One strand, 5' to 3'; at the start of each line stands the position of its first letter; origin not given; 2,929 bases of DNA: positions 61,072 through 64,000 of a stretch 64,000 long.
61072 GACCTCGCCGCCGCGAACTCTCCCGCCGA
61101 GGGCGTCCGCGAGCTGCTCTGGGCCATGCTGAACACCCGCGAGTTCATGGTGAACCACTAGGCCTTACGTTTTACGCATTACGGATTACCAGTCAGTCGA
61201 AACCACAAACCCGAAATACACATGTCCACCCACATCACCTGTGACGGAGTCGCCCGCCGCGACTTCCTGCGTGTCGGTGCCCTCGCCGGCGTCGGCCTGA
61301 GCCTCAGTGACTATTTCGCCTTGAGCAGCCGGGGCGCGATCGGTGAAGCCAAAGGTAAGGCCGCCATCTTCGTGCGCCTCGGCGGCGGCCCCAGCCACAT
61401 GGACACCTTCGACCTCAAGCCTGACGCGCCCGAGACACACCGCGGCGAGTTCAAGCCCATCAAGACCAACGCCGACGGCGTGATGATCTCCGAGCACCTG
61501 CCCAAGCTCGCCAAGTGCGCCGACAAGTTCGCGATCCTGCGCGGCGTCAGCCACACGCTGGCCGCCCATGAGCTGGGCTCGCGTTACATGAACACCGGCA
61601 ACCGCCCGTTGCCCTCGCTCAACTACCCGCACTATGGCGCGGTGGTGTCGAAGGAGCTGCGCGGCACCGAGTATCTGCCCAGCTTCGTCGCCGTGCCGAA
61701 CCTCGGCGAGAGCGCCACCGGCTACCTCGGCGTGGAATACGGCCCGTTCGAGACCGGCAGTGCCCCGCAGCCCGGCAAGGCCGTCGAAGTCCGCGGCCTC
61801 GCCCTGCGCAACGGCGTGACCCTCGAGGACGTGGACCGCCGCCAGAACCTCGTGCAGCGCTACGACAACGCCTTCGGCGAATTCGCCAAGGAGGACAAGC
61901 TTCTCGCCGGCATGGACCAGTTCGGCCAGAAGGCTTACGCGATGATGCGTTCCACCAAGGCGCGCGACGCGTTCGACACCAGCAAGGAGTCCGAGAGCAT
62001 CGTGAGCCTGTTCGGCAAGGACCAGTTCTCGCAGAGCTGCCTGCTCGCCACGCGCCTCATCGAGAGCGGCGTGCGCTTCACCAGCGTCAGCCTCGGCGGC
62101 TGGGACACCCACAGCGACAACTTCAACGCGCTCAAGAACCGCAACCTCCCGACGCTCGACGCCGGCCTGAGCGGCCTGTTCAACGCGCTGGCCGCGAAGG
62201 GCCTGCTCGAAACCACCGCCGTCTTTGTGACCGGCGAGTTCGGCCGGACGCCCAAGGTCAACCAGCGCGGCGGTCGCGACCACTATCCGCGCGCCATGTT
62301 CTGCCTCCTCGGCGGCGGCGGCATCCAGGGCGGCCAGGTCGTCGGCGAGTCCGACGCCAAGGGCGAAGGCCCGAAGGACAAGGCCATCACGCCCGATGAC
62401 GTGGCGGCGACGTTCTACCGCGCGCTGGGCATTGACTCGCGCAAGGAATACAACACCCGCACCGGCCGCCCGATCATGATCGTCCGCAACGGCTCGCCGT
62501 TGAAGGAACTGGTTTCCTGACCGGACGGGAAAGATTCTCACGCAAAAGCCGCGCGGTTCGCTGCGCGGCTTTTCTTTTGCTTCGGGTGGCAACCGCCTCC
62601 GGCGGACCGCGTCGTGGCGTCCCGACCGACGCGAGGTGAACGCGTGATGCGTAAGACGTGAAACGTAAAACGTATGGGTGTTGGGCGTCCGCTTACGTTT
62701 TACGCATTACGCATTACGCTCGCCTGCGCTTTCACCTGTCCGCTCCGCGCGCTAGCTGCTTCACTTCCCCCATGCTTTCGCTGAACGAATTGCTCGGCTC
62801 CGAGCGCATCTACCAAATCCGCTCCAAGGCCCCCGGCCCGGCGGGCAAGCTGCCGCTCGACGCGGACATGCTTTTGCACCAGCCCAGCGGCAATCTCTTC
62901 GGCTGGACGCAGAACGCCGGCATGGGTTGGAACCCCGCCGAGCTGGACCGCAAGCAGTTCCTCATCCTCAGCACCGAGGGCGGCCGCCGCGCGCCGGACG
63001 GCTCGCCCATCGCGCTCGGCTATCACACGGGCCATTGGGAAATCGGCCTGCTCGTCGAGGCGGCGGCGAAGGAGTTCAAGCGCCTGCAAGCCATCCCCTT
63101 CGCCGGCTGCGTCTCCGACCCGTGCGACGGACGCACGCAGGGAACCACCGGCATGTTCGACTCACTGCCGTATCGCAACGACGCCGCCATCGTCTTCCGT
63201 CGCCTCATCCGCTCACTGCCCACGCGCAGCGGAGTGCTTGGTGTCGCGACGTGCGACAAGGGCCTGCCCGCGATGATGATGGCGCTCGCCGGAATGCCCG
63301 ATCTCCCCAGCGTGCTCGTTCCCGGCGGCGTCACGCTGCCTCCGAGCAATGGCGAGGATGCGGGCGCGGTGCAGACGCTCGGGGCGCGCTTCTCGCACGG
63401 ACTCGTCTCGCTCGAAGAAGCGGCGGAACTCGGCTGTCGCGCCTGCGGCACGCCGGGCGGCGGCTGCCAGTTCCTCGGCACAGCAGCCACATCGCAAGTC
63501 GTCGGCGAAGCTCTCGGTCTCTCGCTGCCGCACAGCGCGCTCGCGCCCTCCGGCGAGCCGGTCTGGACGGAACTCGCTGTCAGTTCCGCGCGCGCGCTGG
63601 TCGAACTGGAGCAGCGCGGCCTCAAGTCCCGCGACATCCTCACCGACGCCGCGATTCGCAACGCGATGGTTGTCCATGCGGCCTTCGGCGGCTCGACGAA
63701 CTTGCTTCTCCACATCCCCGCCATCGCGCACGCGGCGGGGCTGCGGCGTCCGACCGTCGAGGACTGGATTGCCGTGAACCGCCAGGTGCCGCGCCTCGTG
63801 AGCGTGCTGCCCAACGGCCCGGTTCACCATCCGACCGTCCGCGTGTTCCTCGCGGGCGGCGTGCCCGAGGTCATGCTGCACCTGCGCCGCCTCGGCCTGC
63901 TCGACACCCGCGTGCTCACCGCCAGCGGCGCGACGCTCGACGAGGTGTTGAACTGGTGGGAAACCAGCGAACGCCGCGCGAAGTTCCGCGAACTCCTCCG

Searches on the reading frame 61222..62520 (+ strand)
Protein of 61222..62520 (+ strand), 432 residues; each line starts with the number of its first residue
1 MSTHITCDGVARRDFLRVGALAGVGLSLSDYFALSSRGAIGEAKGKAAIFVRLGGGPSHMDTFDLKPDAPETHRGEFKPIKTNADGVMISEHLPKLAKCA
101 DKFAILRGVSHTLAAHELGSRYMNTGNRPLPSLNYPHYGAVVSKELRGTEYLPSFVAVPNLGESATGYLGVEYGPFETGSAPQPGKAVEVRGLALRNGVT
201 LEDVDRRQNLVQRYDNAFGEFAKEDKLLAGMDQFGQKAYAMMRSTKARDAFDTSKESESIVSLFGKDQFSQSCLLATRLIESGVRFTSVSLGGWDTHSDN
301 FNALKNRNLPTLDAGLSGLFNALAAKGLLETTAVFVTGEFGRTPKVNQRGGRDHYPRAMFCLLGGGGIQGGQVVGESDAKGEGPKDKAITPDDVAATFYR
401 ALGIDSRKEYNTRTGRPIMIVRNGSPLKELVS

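Call 20: search_protein_families(library=pfam, proteins=[window:61222-62520:+])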
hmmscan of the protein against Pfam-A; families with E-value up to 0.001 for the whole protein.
window:61222-62520:+ (432 aa): 1 family
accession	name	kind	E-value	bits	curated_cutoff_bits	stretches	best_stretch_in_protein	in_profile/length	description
PF07394.17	DUF1501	-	7.1e-103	345.2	27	1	46-431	2-390/390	Protein of unknown function (DUF1501)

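Call 42: find_related_loci(query=window:61222-62520:+, collection=metagenome_contigs, flank=2500)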
Query window:61222-62520:+ (432 aa) in metagenome_contigs; peptide patterns used: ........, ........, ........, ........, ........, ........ (x = any residue, [..] = any of these).
600 stretches matched a pattern (row limit reached: there are more); 554 encode a relative of the query (tblastn E <= 1e-3); the best 80 are kept; 80 distinct loci.
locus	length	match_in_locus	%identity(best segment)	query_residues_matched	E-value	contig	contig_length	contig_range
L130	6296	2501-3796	98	1-432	0e+0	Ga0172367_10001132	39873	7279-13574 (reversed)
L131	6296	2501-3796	95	1-432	0e+0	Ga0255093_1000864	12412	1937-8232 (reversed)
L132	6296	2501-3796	94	1-432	0e+0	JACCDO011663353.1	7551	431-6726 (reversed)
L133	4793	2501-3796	94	1-432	0e+0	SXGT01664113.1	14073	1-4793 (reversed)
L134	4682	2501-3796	94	1-432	0e+0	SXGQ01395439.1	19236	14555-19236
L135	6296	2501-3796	90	1-432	0e+0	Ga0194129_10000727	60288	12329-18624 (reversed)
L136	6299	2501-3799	85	1-432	0e+0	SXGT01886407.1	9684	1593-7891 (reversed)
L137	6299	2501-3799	92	3-432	0e+0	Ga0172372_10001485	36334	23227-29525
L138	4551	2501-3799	84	1-432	0e+0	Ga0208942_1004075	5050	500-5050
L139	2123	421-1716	77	1-432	0e+0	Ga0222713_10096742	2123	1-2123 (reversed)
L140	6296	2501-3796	89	1-432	0e+0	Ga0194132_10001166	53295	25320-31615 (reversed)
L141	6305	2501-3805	74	1-431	0e+0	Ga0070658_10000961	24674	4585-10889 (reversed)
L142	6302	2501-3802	74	1-432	0e+0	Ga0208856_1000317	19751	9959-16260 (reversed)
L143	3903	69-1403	72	3-431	0e+0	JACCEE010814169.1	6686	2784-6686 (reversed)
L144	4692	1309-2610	73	1-432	0e+0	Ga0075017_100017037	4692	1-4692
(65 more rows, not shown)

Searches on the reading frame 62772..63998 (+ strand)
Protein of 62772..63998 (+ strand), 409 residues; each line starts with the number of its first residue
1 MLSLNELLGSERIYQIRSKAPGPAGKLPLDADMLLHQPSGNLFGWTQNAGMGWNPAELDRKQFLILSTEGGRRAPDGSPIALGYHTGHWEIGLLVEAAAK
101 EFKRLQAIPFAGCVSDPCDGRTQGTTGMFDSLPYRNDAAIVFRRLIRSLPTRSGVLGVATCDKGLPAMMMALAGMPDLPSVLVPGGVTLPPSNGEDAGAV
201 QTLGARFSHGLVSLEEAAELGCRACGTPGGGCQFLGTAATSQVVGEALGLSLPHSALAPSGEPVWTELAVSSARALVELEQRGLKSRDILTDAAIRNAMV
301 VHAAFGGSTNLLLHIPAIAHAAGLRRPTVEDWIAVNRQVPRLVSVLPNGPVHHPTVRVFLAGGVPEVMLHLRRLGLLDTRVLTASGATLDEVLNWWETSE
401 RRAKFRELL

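Call 20: search_protein_families(library=pfam, proteins=[window:62772-63998:+])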
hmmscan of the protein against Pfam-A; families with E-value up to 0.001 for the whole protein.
window:62772-63998:+ (409 aa): 1 family
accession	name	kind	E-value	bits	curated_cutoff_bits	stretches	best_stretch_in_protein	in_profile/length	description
PF00920.27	ILVD_EDD_N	-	3.3e-63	214.2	27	1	85-391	14-315/316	Dihydroxy-acid/6-phosphogluconate dehydratase N-terminal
